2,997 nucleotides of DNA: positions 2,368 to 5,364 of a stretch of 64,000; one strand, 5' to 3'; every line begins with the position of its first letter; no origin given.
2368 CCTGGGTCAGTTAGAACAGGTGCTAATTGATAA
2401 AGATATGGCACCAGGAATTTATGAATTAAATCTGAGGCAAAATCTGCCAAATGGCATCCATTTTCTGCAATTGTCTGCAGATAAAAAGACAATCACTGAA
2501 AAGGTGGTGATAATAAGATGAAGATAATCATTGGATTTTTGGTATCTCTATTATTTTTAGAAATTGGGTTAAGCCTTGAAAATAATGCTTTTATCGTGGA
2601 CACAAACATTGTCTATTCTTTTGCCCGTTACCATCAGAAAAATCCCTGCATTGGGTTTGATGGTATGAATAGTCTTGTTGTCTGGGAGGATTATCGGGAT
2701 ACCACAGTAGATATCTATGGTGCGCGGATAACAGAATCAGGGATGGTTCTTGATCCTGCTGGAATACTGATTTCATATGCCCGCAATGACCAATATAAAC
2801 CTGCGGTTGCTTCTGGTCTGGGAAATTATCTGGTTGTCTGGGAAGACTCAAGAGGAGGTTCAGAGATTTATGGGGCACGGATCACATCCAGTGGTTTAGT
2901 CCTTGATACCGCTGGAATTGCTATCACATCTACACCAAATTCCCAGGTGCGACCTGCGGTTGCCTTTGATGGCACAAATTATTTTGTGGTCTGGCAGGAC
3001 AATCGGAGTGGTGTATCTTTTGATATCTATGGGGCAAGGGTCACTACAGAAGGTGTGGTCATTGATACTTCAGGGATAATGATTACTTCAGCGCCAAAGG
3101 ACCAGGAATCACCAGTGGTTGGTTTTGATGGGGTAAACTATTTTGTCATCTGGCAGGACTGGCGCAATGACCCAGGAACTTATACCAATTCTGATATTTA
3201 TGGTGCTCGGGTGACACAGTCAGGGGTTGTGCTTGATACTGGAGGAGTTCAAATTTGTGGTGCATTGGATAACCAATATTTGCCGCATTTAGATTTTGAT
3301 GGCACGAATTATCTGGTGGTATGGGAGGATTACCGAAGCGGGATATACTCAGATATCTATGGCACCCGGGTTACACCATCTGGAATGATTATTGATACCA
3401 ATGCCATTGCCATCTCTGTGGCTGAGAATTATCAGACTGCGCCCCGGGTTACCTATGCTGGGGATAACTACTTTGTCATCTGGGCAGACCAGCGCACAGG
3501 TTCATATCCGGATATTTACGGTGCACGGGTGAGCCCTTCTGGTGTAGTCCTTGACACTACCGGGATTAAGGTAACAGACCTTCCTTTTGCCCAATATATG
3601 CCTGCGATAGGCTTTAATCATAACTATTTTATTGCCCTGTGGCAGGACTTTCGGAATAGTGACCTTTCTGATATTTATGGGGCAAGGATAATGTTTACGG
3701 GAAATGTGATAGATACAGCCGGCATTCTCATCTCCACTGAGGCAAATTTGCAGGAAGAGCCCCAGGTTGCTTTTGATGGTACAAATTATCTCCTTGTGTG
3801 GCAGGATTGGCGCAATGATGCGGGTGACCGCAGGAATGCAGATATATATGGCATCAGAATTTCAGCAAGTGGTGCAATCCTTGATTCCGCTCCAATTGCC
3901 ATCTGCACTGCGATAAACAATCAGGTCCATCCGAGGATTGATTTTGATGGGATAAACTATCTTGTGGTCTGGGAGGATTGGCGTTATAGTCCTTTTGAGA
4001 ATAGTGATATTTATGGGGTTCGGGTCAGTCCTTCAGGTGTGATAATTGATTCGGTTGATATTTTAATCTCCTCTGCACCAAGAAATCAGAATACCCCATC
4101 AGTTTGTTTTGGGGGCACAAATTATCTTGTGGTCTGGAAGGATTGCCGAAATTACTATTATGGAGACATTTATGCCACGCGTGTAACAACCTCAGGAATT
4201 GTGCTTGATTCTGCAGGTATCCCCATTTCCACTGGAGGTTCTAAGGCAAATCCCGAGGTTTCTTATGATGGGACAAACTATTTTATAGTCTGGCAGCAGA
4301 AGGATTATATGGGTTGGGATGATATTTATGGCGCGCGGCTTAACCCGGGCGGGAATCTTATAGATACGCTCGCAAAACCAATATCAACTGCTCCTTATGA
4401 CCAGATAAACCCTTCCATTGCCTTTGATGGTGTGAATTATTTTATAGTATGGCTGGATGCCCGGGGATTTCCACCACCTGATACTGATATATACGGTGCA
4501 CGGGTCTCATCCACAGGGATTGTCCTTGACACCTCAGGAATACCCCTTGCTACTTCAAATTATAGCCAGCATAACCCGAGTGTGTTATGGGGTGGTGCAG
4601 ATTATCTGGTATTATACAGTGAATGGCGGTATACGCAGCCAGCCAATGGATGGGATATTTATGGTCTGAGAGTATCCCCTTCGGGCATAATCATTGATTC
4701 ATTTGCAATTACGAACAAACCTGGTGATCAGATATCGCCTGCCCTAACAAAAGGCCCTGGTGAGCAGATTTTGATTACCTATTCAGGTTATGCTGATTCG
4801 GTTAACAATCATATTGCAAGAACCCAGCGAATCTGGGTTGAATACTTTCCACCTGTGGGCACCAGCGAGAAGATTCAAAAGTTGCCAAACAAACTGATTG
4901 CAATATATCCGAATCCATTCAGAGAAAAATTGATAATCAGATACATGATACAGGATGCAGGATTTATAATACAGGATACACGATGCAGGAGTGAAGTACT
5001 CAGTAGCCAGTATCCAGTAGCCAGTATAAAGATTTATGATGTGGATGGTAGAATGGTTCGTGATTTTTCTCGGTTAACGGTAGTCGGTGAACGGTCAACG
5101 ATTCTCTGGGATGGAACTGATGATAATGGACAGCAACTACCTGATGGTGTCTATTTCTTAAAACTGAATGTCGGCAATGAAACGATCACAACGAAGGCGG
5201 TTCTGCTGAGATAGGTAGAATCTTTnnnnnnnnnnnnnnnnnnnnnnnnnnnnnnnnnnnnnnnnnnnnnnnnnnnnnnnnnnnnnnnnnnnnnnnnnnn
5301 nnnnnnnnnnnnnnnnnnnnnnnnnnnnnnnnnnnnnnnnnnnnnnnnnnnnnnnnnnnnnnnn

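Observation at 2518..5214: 898-aa T9SS cargo made almost entirely of about 13 tandem divergent PD40/TolB-like blades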

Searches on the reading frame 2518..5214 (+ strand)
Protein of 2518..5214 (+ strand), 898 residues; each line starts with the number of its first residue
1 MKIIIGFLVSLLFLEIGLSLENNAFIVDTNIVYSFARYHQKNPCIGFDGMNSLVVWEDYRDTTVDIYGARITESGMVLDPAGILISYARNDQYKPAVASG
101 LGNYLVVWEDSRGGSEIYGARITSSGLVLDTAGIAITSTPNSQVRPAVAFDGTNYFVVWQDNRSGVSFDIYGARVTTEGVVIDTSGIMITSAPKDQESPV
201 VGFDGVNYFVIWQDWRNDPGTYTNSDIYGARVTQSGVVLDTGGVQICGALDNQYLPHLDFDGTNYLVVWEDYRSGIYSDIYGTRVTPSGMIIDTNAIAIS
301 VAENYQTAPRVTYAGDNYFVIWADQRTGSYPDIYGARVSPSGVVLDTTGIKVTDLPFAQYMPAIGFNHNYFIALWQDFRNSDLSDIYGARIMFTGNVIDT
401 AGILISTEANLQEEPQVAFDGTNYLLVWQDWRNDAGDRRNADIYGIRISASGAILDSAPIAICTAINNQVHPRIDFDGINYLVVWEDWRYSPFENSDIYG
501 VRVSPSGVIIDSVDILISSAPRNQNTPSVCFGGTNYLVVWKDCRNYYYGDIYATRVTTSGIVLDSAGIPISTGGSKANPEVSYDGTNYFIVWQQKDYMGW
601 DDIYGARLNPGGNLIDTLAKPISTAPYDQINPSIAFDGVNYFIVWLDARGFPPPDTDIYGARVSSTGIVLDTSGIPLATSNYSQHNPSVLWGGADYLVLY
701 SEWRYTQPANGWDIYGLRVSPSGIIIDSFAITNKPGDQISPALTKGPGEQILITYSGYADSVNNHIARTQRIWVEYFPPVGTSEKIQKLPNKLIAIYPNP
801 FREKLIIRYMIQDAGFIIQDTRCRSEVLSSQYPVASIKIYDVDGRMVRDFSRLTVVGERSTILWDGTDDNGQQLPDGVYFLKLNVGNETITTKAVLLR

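Call 3: search_protein_families(library=pfam, proteins=[window:2518-5211:+], max_evalue=1)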
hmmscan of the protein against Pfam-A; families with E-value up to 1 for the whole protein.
window:2518-5211:+ (898 aa): 7 families
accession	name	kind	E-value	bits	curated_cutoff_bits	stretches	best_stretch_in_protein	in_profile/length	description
PF18962.6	Por_Secre_tail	-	1.3e-07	32.2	27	1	796-895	1-74/75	Secretion system C-terminal sorting domain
PF13860.13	FlgD_ig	-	1.6e-06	28.5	27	1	828-884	18-74/79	FlgD Ig-like domain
PF04616.20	Glyco_hydro_43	-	1.9e-06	27.9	32.2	1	259-336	129-212/288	Glycosyl hydrolases family 43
PF12468.15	LRR_TTSS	-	7.5e-06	26.5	21.9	0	413-435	23-43/54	Type III secretion system leucine rich repeat protein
PF22122.2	InlK_D2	-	8.5e-05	23.2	26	0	147-196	21-70/112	Internalin K domain D2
PF13585.12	CHU_C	-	0.00037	21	27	1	830-891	24-79/86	CHU_C Type IX secretion signal domain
PF01356.24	A_amylase_inhib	-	0.93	10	25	0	698-711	9-22/68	Alpha amylase inhibitor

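Call 4: search_protein_families(library=ncbifam, proteins=[window:2518-5211:+], max_evalue=1)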
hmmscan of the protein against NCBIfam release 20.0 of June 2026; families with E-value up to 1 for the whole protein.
window:2518-5211:+ (898 aa): 12 families
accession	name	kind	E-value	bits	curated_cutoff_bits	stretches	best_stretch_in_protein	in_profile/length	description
TIGR04183.1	Por_Secre_tail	domain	9.7e-08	31.9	23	1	829-895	15-70/72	T9SS type A sorting domain-containing protein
NF033707.1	T9SS_sortase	equivalog_domain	8.2e-06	23.7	420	1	835-889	1025-1081/1095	type IX secretion system sortase PorU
NF005176.1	PRK06655.1-1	equivalog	0.0001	22.3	230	1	827-886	91-150/197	flagellar hook assembly protein FlgD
TIGR04275.1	beta_prop_Msarc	repeat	0.00014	21.6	85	3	53-67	20-34/40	beta-propeller repeat protein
NF009276.0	PRK12633.1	equivalog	0.00024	20.9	383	1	835-884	131-180/234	flagellar basal body rod modification protein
NF009453.0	PRK12813.1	equivalog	0.00089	18.8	264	1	839-885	130-173/223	flagellar basal body rod modification protein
NF052228.1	T9SS_PorZ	equivalog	0.005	15.3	260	1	835-893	697-752/757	type IX secretion system anionic LPS delivery protein PorZ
NF053608.1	Lsa66_OmpA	equivalog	0.0055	15.2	700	1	840-884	184-227/581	fibronectin-binding adhesin Lsa66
NF009452.0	PRK12812.1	equivalog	0.0073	15.6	258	1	836-885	155-206/289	flagellar basal body rod modification protein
NF009277.0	PRK12634.1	equivalog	0.0097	16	333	1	832-882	121-171/221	flagellar basal body rod modification protein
NF038113.1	T9SSA_dep_M36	equivalog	0.062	11.4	885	1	788-895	787-867/869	T9SS-dependent M36 family metallopeptidase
NF047681.1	LIC10775_fam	subfamily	0.19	11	400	0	294-326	221-252/331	LIC10775 family protein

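Call 6: find_homologous_proteins(query=window:2518-5211:+, max_evalue=0.00001)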
Query window:2518-5211:+ (898 aa): 6087 proteins with E <= 0.00001 among 8000 candidates; the best 120 are listed.
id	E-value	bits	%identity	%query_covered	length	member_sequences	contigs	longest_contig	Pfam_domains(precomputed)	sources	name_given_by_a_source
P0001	0.0e+0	1783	85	100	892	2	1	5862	PF12468.15,PF18962.8,PF12396.15,PF13860.13,PF04616.21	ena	-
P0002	0.0e+0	1115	45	97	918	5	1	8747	PF27743.1,PF18421.8,PF18962.8,PF12396.15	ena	-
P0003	0.0e+0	1046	41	93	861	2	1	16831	PF21764.4,PF12396.15,PF02700.20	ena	-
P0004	0.0e+0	1044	46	88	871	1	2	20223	PF18421.8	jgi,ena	jgi:hypothetical protein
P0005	0.0e+0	1036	48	88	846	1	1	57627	PF27743.1,PF18421.8,PF12396.15,PF22476.2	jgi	jgi:hypothetical protein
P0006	3.0e-297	1007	41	99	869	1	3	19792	PF18962.8,PF12396.15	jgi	jgi:hypothetical protein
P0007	3.1e-295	1000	49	98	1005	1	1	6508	PF27743.1,PF27161.1,PF18962.8,PF12396.15,PF13860.13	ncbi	-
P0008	3.3e-292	990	44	100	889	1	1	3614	PF27743.1,PF18962.8,PF12396.15,PF13860.13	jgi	-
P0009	4.5e-292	989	45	86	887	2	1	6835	PF12396.15,PF22476.2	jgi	-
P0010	2.2e-290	984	44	98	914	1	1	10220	PF24700.2,PF12396.15,PF13098.14,PF04616.21,PF17360.8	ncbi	ncbi:MAG: hypothetical protein ABIK44_04315 [candidate division WOR-3 bacterium]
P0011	7.0e-288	976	49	97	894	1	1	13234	PF22686.2,PF27743.1,PF05763.19,PF12396.15,PF13860.13,PF17360.8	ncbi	ncbi:MAG: T9SS type A sorting domain-containing protein, partial [Candidatus Edwardsbacteria bacteri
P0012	2.4e-286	970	41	86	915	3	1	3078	PF12396.15,PF08262.17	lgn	-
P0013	5.9e-286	969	41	90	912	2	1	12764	PF18962.8,PF12396.15,PF04616.21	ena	-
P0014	1.8e-283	961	47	82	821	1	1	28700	PF13448.12,PF12396.15,PF02700.20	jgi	jgi:phosphoribosylformylglycinamidine (FGAM) synthase PurS component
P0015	1.0e-282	958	45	86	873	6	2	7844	PF12396.15,PF02700.20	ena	-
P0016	7.1e-280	949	45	98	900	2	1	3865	PF27743.1,PF05763.19,PF18962.8,PF12396.15,PF20037.5,PF13860.13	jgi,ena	-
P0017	2.0e-279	948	44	96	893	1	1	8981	PF24700.2,PF18421.8,PF18962.8,PF12396.15,PF00235.26,PF22476.2,PF04616.21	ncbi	-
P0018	1.6e-276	938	43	85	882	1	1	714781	PF12396.15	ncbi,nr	ncbi:hypothetical protein HPY86_02450 [candidate division WOR-3 bacterium]|nr:hypothetical protein [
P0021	1.7e-275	935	43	100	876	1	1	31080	PF24700.2,PF09926.16,PF18962.8,PF12396.15,PF13860.13,PF22476.2,PF04616.21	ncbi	-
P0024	9.8e-274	929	42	100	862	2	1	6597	PF18962.8,PF12396.15,PF13860.13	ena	-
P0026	2.1e-270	918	46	97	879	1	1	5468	PF27743.1,PF18962.8,PF12396.15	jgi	jgi:hypothetical protein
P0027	2.9e-270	917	41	99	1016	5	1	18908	PF18421.8,PF18962.8,PF12396.15,PF13860.13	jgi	jgi:hypothetical protein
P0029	8.5e-270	916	43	100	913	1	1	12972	PF18962.8,PF12396.15,PF13860.13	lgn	-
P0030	6.8e-269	913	41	98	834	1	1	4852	PF18421.8,PF12396.15,PF22476.2,PF17360.8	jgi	jgi:phosphoribosylformylglycinamidine (FGAM) synthase PurS component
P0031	7.6e-269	913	44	97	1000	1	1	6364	PF27743.1,PF13585.13,PF18421.8,PF18962.8,PF12396.15,PF13860.13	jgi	jgi:hypothetical protein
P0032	1.4e-267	908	40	97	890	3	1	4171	PF18962.8,PF12396.15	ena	-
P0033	1.4e-266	905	41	84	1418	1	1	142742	PF27743.1,PF17963.8,PF17892.8,PF17803.8,PF12396.15,PF18911.7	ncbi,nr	ncbi:MAG: cadherin-like domain-containing protein [Verrucomicrobia bacterium]|nr:cadherin-like domai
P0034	5.0e-266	903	45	100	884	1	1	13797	PF27743.1,PF27161.1,PF12396.15,PF13860.13,PF04616.21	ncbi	-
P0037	2.0e-263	895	45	93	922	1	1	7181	PF18962.8,PF12396.15,PF26045.1,PF17360.8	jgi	jgi:hypothetical protein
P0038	2.6e-263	894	41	98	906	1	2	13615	PF18962.8,PF12396.15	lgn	-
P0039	2.1e-262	891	47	96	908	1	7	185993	PF27743.1,PF27161.1,PF18421.8,PF18962.8,PF12396.15,PF04616.21,PF22122.3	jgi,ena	jgi:hypothetical protein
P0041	4.5e-262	890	46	84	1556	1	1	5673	PF18421.8,PF18962.8,PF04616.21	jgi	-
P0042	2.2e-261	888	49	80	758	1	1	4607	PF18962.8,PF12396.15,PF13860.13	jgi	-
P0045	6.5e-259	880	42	81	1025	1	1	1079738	PF18421.8,PF12396.15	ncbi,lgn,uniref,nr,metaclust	ncbi:hypothetical protein SAMN05444354_101897 [Stigmatella aurantiaca]|uniref:Uncharacterized protei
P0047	2.1e-258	878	44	93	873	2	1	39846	PF18962.8,PF12396.15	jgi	-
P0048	2.6e-257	874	43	93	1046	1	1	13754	PF27743.1,PF18962.8,PF12396.15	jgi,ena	-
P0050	1.1e-255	869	44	97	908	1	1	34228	PF18962.8,PF12396.15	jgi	-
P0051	1.9e-255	868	41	98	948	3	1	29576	PF27161.1,PF18962.8,PF12396.15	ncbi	-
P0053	9.7e-254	863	47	83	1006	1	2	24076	PF27743.1,PF18421.8,PF18962.8,PF13860.13,PF17360.8,PF02700.20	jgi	jgi:hypothetical protein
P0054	2.1e-251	855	44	97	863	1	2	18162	PF24700.2,PF18962.8,PF12396.15,PF04616.21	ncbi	-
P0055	5.7e-251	853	44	98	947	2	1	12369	PF27161.1,PF18962.8,PF12396.15,PF13860.13,PF22476.2,PF17360.8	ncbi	-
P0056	7.4e-251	853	43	99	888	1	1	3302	PF24700.2,PF27743.1,PF18962.8,PF12396.15,PF13860.13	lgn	-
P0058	4.0e-250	851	45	98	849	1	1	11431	PF24700.2,PF27743.1,PF09926.16,PF27161.1,PF18421.8,PF12396.15,PF22701.4,PF13098.14,PF04616.21,PF17360.8,PF02700.20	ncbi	ncbi:MAG: hypothetical protein ABIK39_06070, partial [candidate division WOR-3 bacterium]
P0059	4.6e-250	850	42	97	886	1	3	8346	PF18962.8,PF12396.15,PF13860.13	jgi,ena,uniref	uniref:T9SS type A sorting domain-containing protein n=1 Tax=candidate division WOR-3 bacterium TaxI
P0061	3.9e-248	844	38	98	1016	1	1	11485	PF18421.8,PF12396.15,PF13860.13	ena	-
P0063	1.5e-247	842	47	98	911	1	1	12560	PF27743.1,PF12396.15,PF13860.13,PF22122.3,PF17360.8,PF02700.20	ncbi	ncbi:MAG: T9SS type A sorting domain-containing protein [candidate division WOR-3 bacterium]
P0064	2.4e-247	841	44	83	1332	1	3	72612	-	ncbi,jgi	jgi:hypothetical protein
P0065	2.6e-247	841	43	98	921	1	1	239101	PF18962.8,PF12396.15,PF04616.21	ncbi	-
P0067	7.1e-246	837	43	97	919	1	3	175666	PF18962.8,PF12396.15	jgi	jgi:hypothetical protein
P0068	1.9e-245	835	45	98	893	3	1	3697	PF24700.2,PF18962.8,PF12396.15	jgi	jgi:hypothetical protein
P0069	2.4e-245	835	44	97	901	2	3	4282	PF24700.2,PF27743.1,PF18962.8,PF12396.15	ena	-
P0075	1.2e-242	826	42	98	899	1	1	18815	PF18962.8,PF12396.15,PF04616.21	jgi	jgi:hypothetical protein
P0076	3.2e-242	824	45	98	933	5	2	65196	PF27743.1,PF18962.8,PF12396.15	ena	-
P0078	1.1e-241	823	45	96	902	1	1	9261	PF27161.1,PF18962.8,PF12396.15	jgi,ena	-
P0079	2.1e-241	822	41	92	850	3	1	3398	PF13585.13,PF18962.8,PF12396.15,PF13860.13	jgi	jgi:hypothetical protein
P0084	5.6e-241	820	47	81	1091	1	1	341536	PF18421.8,PF12396.15,PF13860.13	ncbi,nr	ncbi:MAG: T9SS type A sorting domain-containing protein [Candidatus Eisenbacteria bacterium]|nr:T9SS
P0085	8.6e-241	820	42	98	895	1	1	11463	PF18962.8,PF12396.15,PF26045.1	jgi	jgi:hypothetical protein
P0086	9.0e-241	820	47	82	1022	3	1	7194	PF27161.1,PF18421.8,PF18962.8,PF16166.11,PF13860.13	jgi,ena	-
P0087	1.5e-240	819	48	97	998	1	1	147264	PF18962.8,PF12396.15,PF13860.13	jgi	jgi:hypothetical protein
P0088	1.7e-240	819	44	90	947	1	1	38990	PF24700.2,PF27161.1,PF12396.15,PF13860.13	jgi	jgi:hypothetical protein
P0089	3.3e-240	818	48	97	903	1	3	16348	PF24700.2,PF27743.1,PF18421.8,PF18962.8,PF12396.15,PF13860.13,PF04616.21,PF17360.8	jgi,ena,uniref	uniref:T9SS type A sorting domain-containing protein n=1 Tax=candidate division WOR-3 bacterium TaxI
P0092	5.6e-239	814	46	98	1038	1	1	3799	PF27743.1,PF18962.8,PF12396.15,PF13860.13,PF22476.2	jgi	-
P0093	6.3e-239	814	43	99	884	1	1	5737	PF27743.1,PF12396.15,PF13860.13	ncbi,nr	ncbi:MAG: T9SS type A sorting domain-containing protein [candidate division WOR-3 bacterium]|nr:T9SS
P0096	9.5e-239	813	43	97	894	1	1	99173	PF18962.8,PF12396.15,PF22122.3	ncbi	-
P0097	7.4e-238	810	43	97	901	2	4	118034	PF27743.1,PF09926.16,PF18962.8,PF12396.15,PF13860.13,PF17360.8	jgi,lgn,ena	-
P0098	7.7e-238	810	48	100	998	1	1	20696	PF27743.1,PF27161.1,PF18962.8,PF12396.15,PF13860.13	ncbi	-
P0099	9.7e-237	806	46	98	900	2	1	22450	PF27743.1,PF27161.1,PF18962.8,PF12396.15,PF13860.13,PF22476.2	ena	-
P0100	1.1e-236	806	45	100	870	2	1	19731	PF27743.1,PF27161.1,PF18962.8,PF12396.15,PF13860.13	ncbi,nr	ncbi:T9SS type A sorting domain-containing protein [candidate division WOR-3 bacterium]|nr:T9SS type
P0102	1.1e-235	803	40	98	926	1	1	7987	PF27161.1,PF18421.8,PF18962.8,PF12396.15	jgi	jgi:hypothetical protein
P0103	1.2e-235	803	40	98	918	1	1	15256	PF12396.15,PF13860.13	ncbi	-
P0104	1.7e-235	802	38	96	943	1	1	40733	PF12396.15,PF13860.13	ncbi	-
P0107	3.2e-235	801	45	99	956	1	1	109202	PF27743.1,PF18962.8,PF12396.15,PF13860.13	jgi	-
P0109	6.8e-235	800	46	97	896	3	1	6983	PF24700.2,PF27743.1,PF18962.8,PF12396.15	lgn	-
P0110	7.7e-235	800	42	97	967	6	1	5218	PF12396.15,PF13860.13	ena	-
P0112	1.6e-234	799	46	98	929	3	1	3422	PF27743.1,PF18962.8,PF12396.15,PF13860.13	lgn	-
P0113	2.2e-234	799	44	99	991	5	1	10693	PF27743.1,PF18962.8,PF12396.15,PF13860.13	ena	-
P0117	1.7e-233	796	46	97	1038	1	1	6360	PF18962.8,PF12396.15,PF13860.13,PF22476.2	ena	-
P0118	3.7e-233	794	47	98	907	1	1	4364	PF27743.1,PF18962.8,PF12396.15,PF17360.8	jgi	-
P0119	1.0e-232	793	47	97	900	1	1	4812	PF22686.2,PF24700.2,PF27743.1,PF12468.15,PF18421.8,PF18962.8,PF12396.15,PF13860.13,PF22476.2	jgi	-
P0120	2.3e-232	792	40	100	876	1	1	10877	PF18421.8,PF12396.15,PF13860.13,PF04616.21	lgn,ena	-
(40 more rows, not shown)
